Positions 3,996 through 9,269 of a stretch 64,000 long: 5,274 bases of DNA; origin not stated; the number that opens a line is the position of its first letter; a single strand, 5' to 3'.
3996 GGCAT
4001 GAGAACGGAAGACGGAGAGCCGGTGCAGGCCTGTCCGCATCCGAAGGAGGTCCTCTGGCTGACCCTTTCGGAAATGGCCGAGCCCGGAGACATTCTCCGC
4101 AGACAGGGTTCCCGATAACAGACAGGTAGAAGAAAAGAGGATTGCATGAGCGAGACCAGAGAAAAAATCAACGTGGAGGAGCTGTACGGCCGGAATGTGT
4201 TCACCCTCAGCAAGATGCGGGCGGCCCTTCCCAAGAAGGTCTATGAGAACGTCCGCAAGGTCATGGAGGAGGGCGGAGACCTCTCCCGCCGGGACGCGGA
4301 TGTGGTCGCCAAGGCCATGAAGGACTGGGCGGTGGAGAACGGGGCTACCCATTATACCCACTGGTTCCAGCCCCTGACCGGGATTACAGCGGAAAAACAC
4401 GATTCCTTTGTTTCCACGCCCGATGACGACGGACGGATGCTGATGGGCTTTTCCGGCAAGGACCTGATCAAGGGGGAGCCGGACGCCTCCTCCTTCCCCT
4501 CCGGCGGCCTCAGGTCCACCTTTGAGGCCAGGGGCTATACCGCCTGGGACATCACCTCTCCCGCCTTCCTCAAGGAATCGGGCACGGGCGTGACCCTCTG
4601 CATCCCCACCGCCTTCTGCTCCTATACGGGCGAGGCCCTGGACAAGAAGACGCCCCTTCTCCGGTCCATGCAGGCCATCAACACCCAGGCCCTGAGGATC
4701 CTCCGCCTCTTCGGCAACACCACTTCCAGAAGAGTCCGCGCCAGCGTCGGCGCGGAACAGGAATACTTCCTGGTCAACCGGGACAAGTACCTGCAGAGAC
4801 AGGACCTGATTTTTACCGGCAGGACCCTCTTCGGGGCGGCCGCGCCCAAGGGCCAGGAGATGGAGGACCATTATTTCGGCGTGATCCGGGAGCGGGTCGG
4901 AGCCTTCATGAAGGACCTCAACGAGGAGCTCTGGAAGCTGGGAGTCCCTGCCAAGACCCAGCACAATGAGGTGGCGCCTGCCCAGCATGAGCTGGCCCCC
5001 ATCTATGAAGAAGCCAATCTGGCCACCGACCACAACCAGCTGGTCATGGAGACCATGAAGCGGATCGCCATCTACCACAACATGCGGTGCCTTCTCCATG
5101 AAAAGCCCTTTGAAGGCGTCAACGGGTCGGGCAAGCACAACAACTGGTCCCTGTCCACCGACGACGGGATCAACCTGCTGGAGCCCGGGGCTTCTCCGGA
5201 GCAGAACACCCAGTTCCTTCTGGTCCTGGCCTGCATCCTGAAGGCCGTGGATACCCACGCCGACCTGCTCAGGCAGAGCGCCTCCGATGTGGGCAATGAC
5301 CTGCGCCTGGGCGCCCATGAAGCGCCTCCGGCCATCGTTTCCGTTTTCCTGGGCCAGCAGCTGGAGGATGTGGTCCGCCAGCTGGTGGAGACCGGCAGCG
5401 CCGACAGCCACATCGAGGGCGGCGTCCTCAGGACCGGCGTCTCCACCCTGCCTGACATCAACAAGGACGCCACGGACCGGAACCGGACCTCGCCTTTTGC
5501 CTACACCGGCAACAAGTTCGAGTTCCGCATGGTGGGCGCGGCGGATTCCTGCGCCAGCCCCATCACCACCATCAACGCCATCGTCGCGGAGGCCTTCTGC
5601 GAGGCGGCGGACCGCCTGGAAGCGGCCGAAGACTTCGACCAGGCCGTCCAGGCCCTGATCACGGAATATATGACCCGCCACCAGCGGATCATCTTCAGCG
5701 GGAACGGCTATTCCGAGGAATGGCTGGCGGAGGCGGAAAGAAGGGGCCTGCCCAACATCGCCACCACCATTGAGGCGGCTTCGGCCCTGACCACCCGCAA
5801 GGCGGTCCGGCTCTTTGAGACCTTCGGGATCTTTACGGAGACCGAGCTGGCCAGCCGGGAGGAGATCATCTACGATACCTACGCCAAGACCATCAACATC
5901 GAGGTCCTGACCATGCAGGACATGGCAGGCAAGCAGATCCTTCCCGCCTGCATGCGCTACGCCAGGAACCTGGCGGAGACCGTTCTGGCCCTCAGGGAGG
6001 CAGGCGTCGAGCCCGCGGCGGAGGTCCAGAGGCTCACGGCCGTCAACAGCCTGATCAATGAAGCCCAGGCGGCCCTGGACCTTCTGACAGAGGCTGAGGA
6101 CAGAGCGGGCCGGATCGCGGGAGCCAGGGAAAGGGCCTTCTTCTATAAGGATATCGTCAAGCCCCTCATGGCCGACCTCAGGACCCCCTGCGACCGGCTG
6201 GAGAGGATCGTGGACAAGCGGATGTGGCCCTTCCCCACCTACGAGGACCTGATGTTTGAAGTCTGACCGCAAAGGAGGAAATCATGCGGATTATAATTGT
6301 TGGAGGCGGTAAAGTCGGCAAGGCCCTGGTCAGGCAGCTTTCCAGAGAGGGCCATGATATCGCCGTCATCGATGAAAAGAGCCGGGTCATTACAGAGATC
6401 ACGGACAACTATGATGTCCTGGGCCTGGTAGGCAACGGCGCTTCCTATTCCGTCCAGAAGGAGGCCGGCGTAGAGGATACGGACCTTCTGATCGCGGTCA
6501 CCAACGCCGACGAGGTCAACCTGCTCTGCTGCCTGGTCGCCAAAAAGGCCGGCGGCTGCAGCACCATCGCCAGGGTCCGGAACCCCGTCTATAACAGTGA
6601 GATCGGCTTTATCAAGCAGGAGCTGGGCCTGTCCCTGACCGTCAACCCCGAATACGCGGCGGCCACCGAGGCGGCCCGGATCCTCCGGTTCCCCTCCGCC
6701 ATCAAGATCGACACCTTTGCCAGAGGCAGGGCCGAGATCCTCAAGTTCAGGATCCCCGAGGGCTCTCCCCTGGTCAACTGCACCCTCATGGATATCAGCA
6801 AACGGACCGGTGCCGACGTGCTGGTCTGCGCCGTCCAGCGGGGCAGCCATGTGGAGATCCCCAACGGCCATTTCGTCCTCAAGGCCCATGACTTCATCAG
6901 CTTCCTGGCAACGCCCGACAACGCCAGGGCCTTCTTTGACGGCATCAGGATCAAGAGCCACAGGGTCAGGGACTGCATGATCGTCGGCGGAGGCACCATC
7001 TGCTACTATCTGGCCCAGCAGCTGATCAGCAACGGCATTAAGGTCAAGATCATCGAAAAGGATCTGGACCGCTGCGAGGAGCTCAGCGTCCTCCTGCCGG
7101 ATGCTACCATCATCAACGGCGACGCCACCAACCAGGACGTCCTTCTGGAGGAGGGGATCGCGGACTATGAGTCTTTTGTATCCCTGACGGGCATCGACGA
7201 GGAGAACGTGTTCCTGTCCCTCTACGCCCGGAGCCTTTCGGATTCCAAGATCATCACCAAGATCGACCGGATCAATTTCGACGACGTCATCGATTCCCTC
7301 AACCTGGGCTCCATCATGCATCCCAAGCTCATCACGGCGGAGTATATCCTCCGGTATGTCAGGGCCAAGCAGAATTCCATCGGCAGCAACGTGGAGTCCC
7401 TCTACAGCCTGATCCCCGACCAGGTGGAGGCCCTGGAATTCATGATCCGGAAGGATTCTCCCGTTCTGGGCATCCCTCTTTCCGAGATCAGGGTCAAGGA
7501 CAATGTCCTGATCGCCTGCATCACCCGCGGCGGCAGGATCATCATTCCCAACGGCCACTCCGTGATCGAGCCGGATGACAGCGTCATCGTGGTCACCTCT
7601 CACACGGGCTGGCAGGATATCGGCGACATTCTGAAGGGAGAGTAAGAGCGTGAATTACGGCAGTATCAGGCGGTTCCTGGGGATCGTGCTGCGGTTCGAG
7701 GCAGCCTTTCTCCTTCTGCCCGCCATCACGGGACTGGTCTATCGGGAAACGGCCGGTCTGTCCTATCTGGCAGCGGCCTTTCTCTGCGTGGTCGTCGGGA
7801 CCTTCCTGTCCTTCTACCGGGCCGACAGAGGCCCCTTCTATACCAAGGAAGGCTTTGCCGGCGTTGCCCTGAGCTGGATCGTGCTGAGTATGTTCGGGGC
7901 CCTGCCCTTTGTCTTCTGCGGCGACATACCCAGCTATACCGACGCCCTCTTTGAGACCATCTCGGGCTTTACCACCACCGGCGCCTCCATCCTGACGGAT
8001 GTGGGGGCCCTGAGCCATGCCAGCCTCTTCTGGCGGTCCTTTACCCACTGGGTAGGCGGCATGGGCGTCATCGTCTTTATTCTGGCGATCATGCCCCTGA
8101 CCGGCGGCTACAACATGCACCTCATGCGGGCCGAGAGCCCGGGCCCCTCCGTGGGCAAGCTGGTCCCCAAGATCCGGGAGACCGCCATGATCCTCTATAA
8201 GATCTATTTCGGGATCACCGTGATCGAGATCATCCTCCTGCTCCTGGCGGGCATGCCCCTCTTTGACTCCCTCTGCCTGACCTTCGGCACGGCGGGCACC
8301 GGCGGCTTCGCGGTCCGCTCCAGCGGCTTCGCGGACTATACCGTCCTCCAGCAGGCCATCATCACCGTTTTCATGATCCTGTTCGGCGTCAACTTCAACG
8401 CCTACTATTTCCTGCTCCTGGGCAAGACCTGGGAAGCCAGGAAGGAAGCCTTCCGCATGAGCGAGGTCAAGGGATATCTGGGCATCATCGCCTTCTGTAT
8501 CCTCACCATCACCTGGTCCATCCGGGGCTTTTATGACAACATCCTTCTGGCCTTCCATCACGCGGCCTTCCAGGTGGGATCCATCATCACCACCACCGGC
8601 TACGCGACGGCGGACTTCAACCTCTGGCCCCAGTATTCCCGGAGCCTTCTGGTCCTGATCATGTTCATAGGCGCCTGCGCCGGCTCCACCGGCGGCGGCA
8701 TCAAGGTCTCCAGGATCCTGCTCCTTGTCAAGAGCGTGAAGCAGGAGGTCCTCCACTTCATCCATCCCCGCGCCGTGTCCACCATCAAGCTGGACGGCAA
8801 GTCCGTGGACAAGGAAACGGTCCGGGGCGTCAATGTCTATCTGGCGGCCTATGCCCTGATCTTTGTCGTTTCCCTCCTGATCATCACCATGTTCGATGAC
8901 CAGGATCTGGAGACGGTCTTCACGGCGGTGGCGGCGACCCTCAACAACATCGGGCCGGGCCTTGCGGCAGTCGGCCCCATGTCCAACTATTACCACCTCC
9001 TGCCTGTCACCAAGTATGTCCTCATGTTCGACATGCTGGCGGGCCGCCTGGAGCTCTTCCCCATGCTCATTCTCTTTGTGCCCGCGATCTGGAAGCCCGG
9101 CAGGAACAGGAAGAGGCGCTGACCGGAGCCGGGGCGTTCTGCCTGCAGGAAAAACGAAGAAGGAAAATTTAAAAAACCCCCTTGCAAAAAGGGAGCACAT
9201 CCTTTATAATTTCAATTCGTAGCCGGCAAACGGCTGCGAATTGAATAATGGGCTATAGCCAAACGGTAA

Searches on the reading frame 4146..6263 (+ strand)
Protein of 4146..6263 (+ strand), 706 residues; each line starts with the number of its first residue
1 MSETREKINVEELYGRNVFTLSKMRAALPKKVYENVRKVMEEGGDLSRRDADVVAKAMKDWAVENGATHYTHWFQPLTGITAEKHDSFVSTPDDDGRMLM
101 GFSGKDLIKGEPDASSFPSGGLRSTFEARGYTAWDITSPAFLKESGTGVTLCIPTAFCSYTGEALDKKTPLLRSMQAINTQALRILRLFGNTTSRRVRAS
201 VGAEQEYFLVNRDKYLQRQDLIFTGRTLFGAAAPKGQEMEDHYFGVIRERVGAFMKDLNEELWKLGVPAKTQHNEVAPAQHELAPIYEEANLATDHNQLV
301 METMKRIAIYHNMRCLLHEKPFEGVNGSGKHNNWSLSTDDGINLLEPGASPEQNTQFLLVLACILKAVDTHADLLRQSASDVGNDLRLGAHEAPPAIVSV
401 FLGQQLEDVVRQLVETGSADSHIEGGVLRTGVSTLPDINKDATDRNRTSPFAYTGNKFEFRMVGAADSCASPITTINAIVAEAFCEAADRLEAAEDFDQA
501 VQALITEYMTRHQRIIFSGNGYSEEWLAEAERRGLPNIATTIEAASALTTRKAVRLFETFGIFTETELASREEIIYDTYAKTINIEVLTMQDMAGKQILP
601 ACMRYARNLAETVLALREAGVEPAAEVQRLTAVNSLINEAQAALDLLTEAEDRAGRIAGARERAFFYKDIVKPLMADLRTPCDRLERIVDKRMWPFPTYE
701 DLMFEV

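Call 24: search_protein_families(library=pfam, proteins=[window:4146-6263:+], max_evalue=0.00001)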
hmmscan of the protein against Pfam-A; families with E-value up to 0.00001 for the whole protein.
window:4146-6263:+ (706 aa): 3 families
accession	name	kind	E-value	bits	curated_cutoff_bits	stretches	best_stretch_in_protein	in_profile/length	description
PF12437.13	GSIII_N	-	5.4e-78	260.6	25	1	11-174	2-160/160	Glutamine synthetase type III N terminal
PF18318.6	Gln-synt_C-ter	-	2.3e-42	143.9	22.7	1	500-616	1-117/118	Glutamine synthetase C-terminal domain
PF00120.29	Gln-synt_C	-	2.1e-20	73.5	24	1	194-367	17-187/344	Glutamine synthetase, catalytic domain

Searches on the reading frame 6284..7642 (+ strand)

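Call 24: search_protein_families(library=pfam, proteins=[window:6284-7642:+], max_evalue=0.00001)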
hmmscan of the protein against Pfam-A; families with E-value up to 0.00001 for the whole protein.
window:6284-7642:+ (453 aa): 5 families
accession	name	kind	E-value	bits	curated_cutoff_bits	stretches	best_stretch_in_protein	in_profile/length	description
PF02254.24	TrkA_N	-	2e-46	157.5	23.8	2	3-105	1-103/116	TrkA-N domain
PF02080.26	TrkA_C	-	3.3e-25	88.2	27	2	385-441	3-61/71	TrkA-C domain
PF13241.12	NAD_binding_7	-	1.8e-11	45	22.1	1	2-87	9-83/104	Putative NAD(P)-binding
PF03807.23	F420_oxidored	-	1.9e-08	35.2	21.6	0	3-51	2-46/94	NADP oxidoreductase coenzyme F420-dependent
PF03435.24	Sacchrp_dh_NADP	-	5.9e-07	30.3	25.1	0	3-40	1-40/129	Saccharopine dehydrogenase NADP binding domain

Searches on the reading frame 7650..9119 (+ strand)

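Call 24: search_protein_families(library=pfam, proteins=[window:7650-9119:+], max_evalue=0.00001)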
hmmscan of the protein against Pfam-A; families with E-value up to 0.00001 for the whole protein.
window:7650-9119:+ (490 aa): 1 family
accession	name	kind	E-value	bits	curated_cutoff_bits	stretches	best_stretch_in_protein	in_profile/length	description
PF02386.22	TrkH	-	1.6e-59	202.2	27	2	41-282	7-267/502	Cation transport protein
